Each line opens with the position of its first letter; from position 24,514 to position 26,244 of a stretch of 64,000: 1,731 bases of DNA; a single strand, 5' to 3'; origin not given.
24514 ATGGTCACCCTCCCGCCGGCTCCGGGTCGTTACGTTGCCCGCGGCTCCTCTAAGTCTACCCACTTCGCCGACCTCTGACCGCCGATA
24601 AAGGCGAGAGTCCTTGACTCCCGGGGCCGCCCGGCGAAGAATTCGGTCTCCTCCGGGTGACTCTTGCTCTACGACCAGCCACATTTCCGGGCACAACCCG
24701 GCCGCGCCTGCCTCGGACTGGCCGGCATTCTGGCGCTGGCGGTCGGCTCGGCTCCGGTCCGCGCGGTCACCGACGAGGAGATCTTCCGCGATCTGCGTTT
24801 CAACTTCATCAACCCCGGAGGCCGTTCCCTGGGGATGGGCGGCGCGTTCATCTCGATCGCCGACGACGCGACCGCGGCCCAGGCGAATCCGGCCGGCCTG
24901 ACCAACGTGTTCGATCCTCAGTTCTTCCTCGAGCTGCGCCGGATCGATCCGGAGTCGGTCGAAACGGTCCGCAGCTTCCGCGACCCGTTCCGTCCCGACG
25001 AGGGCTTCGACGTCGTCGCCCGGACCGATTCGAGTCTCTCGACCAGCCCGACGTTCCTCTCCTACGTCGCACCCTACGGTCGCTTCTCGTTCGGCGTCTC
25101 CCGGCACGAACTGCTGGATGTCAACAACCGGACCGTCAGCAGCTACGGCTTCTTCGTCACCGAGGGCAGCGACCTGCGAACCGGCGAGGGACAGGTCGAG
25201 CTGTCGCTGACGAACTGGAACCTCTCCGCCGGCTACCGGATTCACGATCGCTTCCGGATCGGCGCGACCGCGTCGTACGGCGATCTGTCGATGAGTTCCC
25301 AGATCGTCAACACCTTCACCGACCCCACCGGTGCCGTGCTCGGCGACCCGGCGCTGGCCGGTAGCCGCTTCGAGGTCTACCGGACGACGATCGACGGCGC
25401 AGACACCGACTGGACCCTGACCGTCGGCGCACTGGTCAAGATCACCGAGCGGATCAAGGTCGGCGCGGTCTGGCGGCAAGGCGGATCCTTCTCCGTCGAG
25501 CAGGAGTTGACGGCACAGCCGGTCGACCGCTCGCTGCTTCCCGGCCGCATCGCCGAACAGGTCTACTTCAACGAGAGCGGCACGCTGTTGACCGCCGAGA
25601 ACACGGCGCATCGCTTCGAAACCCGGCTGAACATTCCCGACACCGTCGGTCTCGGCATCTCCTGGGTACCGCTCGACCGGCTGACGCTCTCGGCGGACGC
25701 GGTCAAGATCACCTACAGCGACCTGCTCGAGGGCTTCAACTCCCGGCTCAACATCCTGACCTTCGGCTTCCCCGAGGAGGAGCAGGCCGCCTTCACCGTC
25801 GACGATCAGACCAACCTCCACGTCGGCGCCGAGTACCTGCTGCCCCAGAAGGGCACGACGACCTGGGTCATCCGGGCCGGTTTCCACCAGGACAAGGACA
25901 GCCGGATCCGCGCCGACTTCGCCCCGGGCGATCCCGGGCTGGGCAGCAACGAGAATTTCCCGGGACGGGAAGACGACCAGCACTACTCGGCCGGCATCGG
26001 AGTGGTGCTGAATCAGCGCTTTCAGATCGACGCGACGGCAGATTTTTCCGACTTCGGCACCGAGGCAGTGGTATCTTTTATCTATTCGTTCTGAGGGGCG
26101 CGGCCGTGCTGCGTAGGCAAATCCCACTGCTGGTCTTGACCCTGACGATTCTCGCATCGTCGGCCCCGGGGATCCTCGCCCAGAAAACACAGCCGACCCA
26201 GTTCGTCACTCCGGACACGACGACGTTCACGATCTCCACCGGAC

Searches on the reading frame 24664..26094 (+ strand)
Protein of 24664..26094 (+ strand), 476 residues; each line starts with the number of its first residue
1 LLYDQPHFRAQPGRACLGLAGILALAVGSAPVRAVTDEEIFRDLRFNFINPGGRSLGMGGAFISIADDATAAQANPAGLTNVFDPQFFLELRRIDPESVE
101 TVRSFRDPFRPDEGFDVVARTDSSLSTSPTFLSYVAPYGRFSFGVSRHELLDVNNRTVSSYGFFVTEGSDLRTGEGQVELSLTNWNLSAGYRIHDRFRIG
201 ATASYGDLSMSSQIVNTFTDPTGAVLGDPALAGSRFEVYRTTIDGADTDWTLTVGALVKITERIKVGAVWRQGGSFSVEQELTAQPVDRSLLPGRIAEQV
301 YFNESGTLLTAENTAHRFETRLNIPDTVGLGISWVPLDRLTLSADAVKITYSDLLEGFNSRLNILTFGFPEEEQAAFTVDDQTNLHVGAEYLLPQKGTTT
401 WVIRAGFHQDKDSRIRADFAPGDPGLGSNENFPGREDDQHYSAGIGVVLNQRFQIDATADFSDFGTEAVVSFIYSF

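Call 9: search_protein_families(library=pfam, proteins=[window:24664-26094:+], max_evalue=0.1)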
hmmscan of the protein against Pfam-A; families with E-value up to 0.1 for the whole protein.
window:24664-26094:+ (476 aa): 4 families
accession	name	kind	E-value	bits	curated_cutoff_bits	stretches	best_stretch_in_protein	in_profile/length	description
PF03349.22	Toluene_X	-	9.6e-14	51.1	29.7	1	63-457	31-377/421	Outer membrane protein transport protein (OMPP1/FadL/TodX)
PF13505.12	OMP_b-brl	-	0.00012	22.7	28.7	1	169-272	68-152/175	Outer membrane protein beta-barrel domain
PF20841.2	NtrZ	-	0.00024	21.8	27.7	0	183-208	27-52/78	NtrZ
PF03687.19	UPF0164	-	0.0013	18.1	21.4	1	37-82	37-79/325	Uncharacterised protein family (UPF0164)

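Call 10: search_protein_families(library=ncbifam, proteins=[window:24664-26094:+], max_evalue=0.1)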
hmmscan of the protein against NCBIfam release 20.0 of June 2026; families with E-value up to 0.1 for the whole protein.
window:24664-26094:+ (476 aa): 4 families
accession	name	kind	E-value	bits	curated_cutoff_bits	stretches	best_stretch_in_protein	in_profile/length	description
NF033709.1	PorV_fam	subfamily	3.3e-11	43.3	90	2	49-82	9-42/326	PorV/PorQ family protein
NF053685.1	BamG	equivalog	1e-08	34.7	250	1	181-410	133-327/397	BamG family beta-barrel-assembly machinery protein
NF052325.1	PorVQ2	equivalog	7.7e-07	28.3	325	1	48-83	29-66/354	putative type IX sorting system protein PorV2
NF007988.0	PRK10716.1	equivalog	0.00051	18.8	585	1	60-206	40-176/435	long-chain fatty acid transporter FadL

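Call 29: search_solved_structures(query=window:24664-26094:+, max_evalue=1, show_alignments=2)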
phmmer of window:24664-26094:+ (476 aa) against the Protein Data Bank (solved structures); distinct sequences matched with E-value up to 1: 1.
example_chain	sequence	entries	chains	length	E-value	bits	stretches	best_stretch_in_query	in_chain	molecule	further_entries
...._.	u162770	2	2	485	0.87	11.7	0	86-119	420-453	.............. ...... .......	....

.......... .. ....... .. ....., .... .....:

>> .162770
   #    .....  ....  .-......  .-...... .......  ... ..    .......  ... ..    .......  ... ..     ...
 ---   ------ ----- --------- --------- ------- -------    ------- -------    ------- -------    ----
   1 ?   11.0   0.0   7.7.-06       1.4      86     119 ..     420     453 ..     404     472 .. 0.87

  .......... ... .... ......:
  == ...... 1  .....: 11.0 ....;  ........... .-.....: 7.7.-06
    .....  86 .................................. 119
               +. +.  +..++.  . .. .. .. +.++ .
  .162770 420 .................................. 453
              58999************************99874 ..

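Call 34: find_homologous_proteins(query=window:24664-26094:+, max_evalue=0.00001)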
Query window:24664-26094:+ (476 aa): 617 proteins with E <= 0.00001 among 8000 candidates; the best 120 are listed.
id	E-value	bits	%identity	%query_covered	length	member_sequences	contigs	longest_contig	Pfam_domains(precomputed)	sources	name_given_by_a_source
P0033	0.0e+0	1072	100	100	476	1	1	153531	PF13505.13,PF03349.23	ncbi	-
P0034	2.8e-249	846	81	97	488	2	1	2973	PF03349.23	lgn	-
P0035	3.0e-189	648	65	94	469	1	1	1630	PF03349.23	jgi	jgi:long-subunit fatty acid transport protein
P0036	2.5e-173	595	58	96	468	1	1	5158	PF13505.13,PF03349.23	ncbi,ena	-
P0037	1.4e-171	590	59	94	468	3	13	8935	PF03349.23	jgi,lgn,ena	jgi:long-subunit fatty acid transport protein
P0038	5.0e-169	581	58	93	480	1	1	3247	PF03349.23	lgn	-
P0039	1.1e-166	573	56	94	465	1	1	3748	PF03349.23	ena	-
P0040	4.4e-166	572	56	97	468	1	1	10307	PF13505.13,PF03349.23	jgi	-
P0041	5.0e-166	571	58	93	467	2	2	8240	PF13505.13,PF03349.23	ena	-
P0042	3.0e-164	566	54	93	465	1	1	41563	PF03349.23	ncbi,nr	ncbi:MAG: hypothetical protein GY716_12905 [bacterium]|nr:hypothetical protein [bacterium]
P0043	1.6e-162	560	55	96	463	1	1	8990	PF03687.21,PF03349.23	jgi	jgi:long-subunit fatty acid transport protein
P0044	9.0e-161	554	54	97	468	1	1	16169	PF03349.23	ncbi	-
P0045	1.7e-159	550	55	93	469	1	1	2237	PF03349.23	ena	-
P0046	4.5e-159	548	53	96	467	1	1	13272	PF13505.13,PF03349.23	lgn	-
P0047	2.7e-157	543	55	93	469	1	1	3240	PF03687.21,PF03349.23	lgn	-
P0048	3.6e-157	542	55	95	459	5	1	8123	PF03349.23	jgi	-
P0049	1.1e-156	541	54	96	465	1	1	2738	PF03349.23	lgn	-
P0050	3.9e-152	526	54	96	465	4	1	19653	PF03349.23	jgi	-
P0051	1.4e-151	524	53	94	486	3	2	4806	PF03349.23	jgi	-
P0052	8.2e-146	505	51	98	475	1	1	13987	PF03349.23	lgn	-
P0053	9.1e-146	505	51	98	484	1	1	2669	PF03349.23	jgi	jgi:long-subunit fatty acid transport protein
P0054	9.1e-146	505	53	93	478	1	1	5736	PF03349.23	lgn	-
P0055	3.5e-139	483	50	98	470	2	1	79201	PF03687.21,PF03349.23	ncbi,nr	ncbi:MAG TPA: UPF0164 family protein [Candidatus Polarisedimenticolia bacterium]|nr:UPF0164 family p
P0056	3.5e-135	470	51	96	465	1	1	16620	PF03349.23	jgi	-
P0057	1.8e-134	467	49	98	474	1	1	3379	PF03687.21,PF03349.23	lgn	-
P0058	2.2e-128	447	47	93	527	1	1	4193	PF03687.21,PF03349.23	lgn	-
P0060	5.7e-123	429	47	94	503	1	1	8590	PF03349.23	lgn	-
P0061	4.8e-122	426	45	98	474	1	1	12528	PF03349.23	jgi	jgi:long-chain fatty acid transport protein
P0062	1.5e-120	421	44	95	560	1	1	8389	PF03349.23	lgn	-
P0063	2.4e-109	384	45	96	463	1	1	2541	PF03349.23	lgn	-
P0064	2.0e-104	368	43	93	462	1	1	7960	PF03687.21,PF03349.23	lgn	-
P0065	2.5e-102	361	45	94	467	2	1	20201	PF03349.23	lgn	-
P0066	4.5e-102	361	43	93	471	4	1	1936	PF03687.21,PF03349.23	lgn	-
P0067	2.5e-84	302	37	97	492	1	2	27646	PF13505.13,PF03349.23,PF00593.31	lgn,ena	-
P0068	1.1e-83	300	41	96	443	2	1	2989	PF03349.23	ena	-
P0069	5.6e-81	291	38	93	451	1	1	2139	PF03349.23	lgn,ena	-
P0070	1.8e-78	283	40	97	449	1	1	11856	PF03349.23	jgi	-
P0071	2.3e-76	276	41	92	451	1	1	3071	PF03349.23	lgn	-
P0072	4.8e-75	271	36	97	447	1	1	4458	PF13505.13,PF03349.23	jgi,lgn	jgi:long-chain fatty acid transport protein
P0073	1.9e-74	269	38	95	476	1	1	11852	PF03349.23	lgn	-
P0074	3.0e-74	269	37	93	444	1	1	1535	PF03349.23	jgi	-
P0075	7.6e-74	267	37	97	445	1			PF03349.23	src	-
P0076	1.2e-71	260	36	96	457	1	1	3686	PF03687.21,PF03349.23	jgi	jgi:long-chain fatty acid transport protein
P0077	9.1e-71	257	38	95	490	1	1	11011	PF03349.23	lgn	-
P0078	3.2e-70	256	37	97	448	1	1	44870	PF03349.23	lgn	-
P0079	5.7e-70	255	38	94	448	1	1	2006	PF03349.23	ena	-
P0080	8.5e-70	254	35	95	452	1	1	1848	PF03349.23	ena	-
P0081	4.7e-69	252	36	95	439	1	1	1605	PF03349.23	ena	-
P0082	5.9e-69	251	37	96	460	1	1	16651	PF13505.13,PF03349.23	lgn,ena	-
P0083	3.3e-68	249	38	93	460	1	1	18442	PF03349.23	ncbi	-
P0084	3.6e-68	249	36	93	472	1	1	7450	PF03349.23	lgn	-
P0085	4.5e-68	248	35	96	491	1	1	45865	PF03687.21,PF03349.23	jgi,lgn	jgi:long-subunit fatty acid transport protein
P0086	8.3e-68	248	37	93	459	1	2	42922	PF03349.23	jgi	jgi:long-subunit fatty acid transport protein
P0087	1.8e-67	246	35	94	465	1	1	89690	PF03349.23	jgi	jgi:long-chain fatty acid transport protein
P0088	2.2e-67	246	37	95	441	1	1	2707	PF03349.23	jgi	-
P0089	4.3e-67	245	36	95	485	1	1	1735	PF13505.13,PF03349.23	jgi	-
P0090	3.6e-66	242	37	96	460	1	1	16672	PF03349.23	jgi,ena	-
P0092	2.2e-65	240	35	96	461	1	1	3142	PF03349.23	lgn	-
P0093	4.5e-64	235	37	95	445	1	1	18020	PF03349.23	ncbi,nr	ncbi:MAG: hypothetical protein GY716_14525 [bacterium]|nr:hypothetical protein [bacterium]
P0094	8.6e-64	234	35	93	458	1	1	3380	PF03349.23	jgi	jgi:long-chain fatty acid transport protein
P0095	2.2e-61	226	35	97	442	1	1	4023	PF03687.21,PF03349.23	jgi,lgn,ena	-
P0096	6.3e-61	225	35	97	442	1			PF03349.23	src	-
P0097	3.1e-60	223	35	93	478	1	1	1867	PF03349.23,PF13729.13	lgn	-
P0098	4.7e-60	222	36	97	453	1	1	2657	PF03349.23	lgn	-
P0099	2.6e-58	216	35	97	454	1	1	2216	PF03349.23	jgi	-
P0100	8.6e-58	215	34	93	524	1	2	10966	PF03349.23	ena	-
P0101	7.9e-57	211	36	93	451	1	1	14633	PF03349.23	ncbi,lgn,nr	ncbi:MAG: hypothetical protein D6718_11445 [Acidobacteria bacterium]|nr:MAG: hypothetical protein D6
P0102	1.7e-56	210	34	93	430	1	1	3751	PF03349.23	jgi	jgi:long-subunit fatty acid transport protein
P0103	1.8e-56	210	33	97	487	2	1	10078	PF03349.23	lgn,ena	-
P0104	4.9e-56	209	35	96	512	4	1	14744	PF03349.23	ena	-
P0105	1.9e-55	207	35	93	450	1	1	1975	PF03349.23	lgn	-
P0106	7.4e-54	202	31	98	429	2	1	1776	PF13505.13,PF03349.23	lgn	-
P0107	6.8e-53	198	33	93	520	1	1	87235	PF03349.23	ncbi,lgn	-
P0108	1.9e-52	197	38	67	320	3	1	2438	PF03349.23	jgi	jgi:hypothetical protein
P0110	1.2e-51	194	33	96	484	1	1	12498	PF03349.23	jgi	-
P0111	1.4e-51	194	32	96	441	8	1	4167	PF03687.21,PF03349.23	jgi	jgi:long-chain fatty acid transport protein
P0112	2.6e-51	193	33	97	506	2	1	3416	PF03349.23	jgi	-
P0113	4.9e-51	192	32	93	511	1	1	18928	PF03349.23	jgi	-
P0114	5.5e-51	192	30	97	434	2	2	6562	PF03349.23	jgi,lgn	-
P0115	1.5e-50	191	33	100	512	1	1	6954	PF03349.23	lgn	-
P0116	2.7e-50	190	32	97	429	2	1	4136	PF13505.13,PF03349.23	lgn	-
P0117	1.8e-49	187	33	93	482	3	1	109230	PF03349.23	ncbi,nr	ncbi:MAG: outer membrane protein transport protein [Acidobacteria bacterium]|nr:outer membrane prote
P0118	2.1e-49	187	31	96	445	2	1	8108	PF03349.23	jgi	jgi:long-chain fatty acid transport protein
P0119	2.6e-49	187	30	96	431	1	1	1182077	PF03687.21,PF03349.23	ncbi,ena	-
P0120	3.1e-49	186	30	98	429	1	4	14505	PF13505.13,PF03349.23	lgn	-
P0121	4.4e-49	186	32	96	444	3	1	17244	PF03349.23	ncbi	-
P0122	4.9e-49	186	32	94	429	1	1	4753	PF03349.23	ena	-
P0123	5.0e-49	186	31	97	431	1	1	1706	PF03349.23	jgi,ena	-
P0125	6.9e-49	185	34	93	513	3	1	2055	PF03349.23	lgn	-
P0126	7.3e-49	185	31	97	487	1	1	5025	PF03349.23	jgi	-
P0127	7.9e-49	185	31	97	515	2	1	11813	PF03349.23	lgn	-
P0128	1.1e-48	185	32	93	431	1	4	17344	PF03349.23,PF11751.15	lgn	-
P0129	1.1e-48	185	33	99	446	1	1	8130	PF03349.23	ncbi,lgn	-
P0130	1.6e-48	184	34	95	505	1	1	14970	PF03349.23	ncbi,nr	ncbi:MAG: hypothetical protein HYS34_01785 [Acidobacteria bacterium]|nr:hypothetical protein [Acidob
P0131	1.7e-48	184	32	93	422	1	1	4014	PF13505.13,PF03349.23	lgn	-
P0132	2.3e-48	183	32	96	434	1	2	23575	PF03687.21,PF03349.23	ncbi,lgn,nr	ncbi:UPF0164 family protein [bacterium]|nr:UPF0164 family protein [bacterium]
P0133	6.5e-48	182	32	93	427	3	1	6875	PF03349.23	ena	-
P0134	6.5e-48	182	32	96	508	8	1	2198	PF03349.23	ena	-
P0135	9.5e-48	181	33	92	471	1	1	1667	PF03349.23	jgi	jgi:hypothetical protein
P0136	9.6e-48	181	30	96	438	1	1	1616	PF03349.23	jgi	jgi:long-subunit fatty acid transport protein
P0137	1.2e-47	181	31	96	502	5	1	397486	PF03349.23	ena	-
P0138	1.3e-47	181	33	93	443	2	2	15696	PF03349.23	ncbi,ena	-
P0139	1.6e-47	181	30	96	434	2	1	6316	PF13505.13,PF03349.23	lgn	-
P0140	1.6e-47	181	32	97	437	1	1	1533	PF03687.21,PF03349.23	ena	-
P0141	1.7e-47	181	32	95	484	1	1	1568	PF03349.23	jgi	-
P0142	2.0e-47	180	33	96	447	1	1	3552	PF03349.23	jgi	jgi:long-subunit fatty acid transport protein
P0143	5.5e-47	179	33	97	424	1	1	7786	PF03349.23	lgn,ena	-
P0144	5.7e-47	179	31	94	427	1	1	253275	PF03349.23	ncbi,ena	-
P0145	1.6e-46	177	30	98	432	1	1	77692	PF13505.13,PF03349.23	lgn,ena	-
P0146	1.9e-46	177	29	94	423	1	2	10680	PF03349.23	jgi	-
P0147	2.0e-46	177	32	96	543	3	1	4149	PF03349.23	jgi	jgi:long-subunit fatty acid transport protein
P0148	2.1e-46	177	30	96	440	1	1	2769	PF03687.21,PF03349.23,PF13729.13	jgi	jgi:long-chain fatty acid transport protein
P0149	2.3e-46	177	32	93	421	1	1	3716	PF13505.13,PF03349.23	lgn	-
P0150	4.3e-46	176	30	94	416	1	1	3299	PF03349.23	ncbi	-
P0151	4.8e-46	176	33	93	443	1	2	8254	PF03349.23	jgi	jgi:long-subunit fatty acid transport protein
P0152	5.8e-46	176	34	94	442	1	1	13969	PF03349.23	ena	-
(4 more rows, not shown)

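Call 35: find_encoding_contigs(protein=P0055, flank=10000, max_places=2)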
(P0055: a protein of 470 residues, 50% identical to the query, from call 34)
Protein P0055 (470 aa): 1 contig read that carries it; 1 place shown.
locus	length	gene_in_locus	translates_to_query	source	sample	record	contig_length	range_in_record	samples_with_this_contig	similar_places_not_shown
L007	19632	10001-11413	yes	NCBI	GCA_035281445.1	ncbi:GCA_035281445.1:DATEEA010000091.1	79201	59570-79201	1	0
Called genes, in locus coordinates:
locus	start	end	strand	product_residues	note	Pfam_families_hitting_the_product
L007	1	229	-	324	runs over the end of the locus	-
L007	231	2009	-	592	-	PF05226:CHASE2, PF00211:Guanylate_cyc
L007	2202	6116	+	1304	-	PF13517:FG-GAP_3, PF01839:FG-GAP (weak), PF13517:FG-GAP_3, PF01839:FG-GAP, PF13517:FG-GAP_3 (weak), PF01839:FG-GAP (weak)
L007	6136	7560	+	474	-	PF00089:Trypsin, PF13365:Trypsin_2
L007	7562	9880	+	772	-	PF00656:Peptidase_C14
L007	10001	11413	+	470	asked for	PF03687:UPF0164 (faint), PF03349:Toluene_X (weak)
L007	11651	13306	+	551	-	PF00656:Peptidase_C14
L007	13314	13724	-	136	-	PF20472:PDDEXK_11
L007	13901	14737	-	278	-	PF02086:MethyltransfD12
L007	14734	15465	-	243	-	PF02153:PDH_N, PF20463:PDH_C (weak), PF26213:TYRAAT1_C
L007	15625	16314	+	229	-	PF00753:Lactamase_B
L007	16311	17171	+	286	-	PF00753:Lactamase_B, PF12706:Lactamase_B_2 (weak)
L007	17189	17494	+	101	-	PF00355:Rieske, PF13806:Rieske_2, PF22543:Rieske_4 (weak)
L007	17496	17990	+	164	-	PF00578:AhpC-TSA, PF08534:Redoxin, PF13905:Thioredoxin_8 (weak)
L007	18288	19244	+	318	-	PF13241:NAD_binding_7 (faint), PF00890:FAD_binding_2 (weak), PF01134:GIDA (faint), PF01266:DAO (faint), PF01946:Thi4 (faint), PF07992:Pyr_redox_2, PF13738:Pyr_redox_3, PF00070:Pyr_redox, +2 more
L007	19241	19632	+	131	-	?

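Call 36: find_encoding_contigs(protein=P0042, flank=10000, max_places=2)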
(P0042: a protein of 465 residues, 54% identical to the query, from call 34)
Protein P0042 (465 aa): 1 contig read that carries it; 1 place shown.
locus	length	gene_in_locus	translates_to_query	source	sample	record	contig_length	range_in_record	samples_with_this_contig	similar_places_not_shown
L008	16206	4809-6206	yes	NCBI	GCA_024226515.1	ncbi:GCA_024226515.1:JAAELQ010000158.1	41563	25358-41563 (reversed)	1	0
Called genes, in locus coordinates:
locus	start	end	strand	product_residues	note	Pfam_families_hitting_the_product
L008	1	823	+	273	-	?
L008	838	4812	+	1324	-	PF01839:FG-GAP, PF13517:FG-GAP_3 (weak), PF01839:FG-GAP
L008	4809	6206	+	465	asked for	PF03349:Toluene_X (weak)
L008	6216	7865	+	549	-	PF00656:Peptidase_C14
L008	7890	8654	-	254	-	-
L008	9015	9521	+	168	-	-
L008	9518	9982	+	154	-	-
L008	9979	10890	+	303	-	PF07963:N_methyl (faint)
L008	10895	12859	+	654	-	-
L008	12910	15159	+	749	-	PF23914:TPR_CcmH_CycH (faint), PF00515:TPR_1 (faint), PF07719:TPR_2 (faint), PF13176:TPR_7 (faint), PF13181:TPR_8 (faint), PF13432:TPR_16 (weak), PF14559:TPR_19, PF13414:TPR_11 (weak), +2 more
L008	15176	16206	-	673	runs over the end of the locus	-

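Call 40: find_related_loci(query=A2, collection=metagenome_contigs, flank=10000)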
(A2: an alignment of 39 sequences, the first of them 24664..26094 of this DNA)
Query A2 (476 aa) in metagenome_contigs; peptide patterns used: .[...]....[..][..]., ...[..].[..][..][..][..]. (x = any residue, [..] = any of these).
600 stretches matched a pattern (row limit reached: there are more); 463 encode a relative of the query (tblastn E <= 1e-3); the best 80 are kept; 80 distinct loci.
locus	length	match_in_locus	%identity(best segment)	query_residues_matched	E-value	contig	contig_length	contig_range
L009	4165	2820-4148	58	34-476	1e-178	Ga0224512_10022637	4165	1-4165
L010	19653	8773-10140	54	22-476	9e-159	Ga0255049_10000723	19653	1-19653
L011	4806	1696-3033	53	31-476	2e-158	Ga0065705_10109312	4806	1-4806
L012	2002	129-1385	40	30-476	2e-90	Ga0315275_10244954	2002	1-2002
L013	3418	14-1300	38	23-476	1e-86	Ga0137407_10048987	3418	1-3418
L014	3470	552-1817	39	28-476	3e-85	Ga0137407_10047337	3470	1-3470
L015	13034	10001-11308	38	18-474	6e-84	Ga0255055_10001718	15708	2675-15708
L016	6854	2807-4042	38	36-476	9e-81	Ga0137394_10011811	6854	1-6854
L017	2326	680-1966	37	22-476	1e-81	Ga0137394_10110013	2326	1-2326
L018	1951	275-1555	37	22-474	7e-82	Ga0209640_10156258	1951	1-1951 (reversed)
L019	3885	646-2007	36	19-476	2e-73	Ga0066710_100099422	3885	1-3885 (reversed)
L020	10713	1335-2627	37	16-473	5e-73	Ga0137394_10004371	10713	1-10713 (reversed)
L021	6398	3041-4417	36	1-476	1e-71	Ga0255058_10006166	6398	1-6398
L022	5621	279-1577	35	14-474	3e-71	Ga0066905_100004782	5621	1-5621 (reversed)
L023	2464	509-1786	35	23-473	8e-72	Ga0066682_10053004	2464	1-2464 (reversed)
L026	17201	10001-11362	33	34-476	1e-64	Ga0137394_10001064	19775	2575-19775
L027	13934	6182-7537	34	36-476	2e-62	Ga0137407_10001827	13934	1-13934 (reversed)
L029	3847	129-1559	33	14-476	3e-61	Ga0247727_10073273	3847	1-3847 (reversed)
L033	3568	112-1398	31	22-476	1e-56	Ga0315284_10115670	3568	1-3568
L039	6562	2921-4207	30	14-476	7e-55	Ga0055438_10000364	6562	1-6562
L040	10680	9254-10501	29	29-476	6e-53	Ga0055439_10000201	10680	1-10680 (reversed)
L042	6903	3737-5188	31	14-474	1e-50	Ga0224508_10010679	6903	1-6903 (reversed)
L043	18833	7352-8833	35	22-476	3e-50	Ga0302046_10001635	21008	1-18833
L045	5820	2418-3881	33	22-474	5e-47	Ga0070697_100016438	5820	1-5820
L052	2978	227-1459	32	34-476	1e-43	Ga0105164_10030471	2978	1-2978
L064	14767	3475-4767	30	31-476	2e-41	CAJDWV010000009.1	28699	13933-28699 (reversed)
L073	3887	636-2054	29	19-472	6e-41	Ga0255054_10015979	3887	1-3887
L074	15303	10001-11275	30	16-462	8e-41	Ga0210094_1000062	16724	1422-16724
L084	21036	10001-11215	30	34-462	1e-39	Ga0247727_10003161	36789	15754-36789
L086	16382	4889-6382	31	18-476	1e-39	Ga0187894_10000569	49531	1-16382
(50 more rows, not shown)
